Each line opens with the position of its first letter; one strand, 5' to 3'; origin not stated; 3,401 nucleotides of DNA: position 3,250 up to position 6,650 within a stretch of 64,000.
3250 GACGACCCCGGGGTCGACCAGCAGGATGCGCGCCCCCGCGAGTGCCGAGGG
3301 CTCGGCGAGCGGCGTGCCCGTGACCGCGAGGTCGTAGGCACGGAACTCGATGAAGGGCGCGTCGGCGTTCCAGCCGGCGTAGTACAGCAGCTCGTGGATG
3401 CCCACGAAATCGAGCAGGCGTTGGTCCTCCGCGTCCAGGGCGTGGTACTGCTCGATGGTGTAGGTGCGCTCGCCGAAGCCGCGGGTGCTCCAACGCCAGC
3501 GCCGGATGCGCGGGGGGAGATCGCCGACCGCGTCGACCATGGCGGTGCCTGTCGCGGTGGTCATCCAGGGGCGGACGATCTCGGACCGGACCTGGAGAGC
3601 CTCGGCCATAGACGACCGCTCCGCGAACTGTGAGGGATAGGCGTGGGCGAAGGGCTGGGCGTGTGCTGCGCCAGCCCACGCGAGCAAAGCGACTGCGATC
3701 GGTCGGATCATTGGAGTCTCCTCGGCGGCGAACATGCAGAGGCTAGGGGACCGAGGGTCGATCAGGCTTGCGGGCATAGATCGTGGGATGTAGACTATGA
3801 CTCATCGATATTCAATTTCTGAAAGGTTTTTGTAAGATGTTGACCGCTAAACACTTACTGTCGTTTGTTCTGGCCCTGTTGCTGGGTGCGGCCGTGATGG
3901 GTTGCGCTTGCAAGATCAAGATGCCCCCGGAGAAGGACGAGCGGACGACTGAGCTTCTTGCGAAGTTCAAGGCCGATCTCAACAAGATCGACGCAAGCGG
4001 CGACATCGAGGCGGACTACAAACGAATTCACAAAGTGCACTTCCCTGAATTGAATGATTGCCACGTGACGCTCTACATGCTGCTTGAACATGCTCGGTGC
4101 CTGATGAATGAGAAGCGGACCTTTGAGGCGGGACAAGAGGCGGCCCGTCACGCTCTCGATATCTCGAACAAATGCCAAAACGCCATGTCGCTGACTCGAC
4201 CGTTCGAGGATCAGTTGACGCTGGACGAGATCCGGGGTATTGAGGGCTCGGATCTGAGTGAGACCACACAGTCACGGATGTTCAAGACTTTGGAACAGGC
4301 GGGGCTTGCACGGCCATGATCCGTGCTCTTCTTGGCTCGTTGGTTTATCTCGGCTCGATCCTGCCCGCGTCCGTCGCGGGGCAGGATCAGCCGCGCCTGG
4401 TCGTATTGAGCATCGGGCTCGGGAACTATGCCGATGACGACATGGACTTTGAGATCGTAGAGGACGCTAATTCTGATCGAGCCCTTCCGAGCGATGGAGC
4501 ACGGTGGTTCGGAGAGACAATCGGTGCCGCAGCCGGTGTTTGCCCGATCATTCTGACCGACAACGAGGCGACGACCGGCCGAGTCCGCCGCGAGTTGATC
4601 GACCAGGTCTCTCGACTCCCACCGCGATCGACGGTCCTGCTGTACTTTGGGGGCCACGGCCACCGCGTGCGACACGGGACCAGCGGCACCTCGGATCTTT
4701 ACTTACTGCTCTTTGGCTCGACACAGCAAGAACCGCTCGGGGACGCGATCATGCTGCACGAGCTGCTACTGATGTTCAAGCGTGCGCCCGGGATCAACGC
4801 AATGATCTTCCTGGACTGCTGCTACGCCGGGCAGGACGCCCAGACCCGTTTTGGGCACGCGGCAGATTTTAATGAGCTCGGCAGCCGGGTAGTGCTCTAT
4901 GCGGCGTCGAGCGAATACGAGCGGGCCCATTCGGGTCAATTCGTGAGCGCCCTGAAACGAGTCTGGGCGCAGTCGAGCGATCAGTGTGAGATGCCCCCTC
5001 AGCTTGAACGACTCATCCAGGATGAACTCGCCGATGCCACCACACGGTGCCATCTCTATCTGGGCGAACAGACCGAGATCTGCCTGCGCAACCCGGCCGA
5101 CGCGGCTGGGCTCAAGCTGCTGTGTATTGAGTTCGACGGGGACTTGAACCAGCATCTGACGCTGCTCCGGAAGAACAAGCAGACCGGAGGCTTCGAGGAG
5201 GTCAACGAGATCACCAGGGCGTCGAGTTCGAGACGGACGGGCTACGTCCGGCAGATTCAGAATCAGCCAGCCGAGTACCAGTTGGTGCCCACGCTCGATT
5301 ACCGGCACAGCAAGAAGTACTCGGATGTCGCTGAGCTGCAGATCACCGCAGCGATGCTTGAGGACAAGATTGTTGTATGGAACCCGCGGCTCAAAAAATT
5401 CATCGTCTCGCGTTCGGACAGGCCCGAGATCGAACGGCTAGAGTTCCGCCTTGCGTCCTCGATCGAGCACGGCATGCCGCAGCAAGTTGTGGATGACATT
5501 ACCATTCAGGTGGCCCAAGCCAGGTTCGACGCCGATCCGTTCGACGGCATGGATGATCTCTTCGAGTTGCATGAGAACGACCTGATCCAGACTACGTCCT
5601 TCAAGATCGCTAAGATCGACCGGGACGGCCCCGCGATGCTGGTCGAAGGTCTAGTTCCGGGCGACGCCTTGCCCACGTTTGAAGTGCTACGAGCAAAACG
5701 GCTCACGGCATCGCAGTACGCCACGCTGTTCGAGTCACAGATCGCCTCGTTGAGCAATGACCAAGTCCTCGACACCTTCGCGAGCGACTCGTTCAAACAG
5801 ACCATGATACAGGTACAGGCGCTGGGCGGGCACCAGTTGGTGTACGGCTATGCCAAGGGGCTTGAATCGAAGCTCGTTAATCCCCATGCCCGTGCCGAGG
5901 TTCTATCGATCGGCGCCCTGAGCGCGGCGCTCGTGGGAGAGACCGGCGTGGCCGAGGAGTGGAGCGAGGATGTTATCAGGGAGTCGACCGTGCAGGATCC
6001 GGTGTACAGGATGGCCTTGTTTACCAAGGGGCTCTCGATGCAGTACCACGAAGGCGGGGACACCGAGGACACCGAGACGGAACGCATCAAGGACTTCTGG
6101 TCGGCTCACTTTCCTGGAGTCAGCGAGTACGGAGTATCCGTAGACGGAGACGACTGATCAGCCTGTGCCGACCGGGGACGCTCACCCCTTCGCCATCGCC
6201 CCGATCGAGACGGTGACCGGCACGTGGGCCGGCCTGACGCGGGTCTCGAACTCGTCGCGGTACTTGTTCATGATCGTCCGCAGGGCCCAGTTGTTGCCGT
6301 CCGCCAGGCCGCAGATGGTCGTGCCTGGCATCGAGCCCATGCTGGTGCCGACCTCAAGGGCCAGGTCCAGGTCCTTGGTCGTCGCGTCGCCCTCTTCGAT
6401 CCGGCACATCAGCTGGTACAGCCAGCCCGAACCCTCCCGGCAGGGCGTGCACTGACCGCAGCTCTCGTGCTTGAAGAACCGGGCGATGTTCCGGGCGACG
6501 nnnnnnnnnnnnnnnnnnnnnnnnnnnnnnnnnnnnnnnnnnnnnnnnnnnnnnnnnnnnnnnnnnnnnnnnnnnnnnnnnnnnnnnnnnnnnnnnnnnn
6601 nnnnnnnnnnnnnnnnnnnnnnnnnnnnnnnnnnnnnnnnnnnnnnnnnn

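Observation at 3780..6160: Lower-G+C two-gene island: lipoprotein plus exported caspase-like protease with a large unknown C-terminal region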

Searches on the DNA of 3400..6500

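Call 96: search_rna_families(source=window, start=3400, end=6500, threshold=evalue, max_evalue=0.1)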
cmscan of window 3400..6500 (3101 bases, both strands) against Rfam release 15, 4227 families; matches with E-value up to 0.1: 0.
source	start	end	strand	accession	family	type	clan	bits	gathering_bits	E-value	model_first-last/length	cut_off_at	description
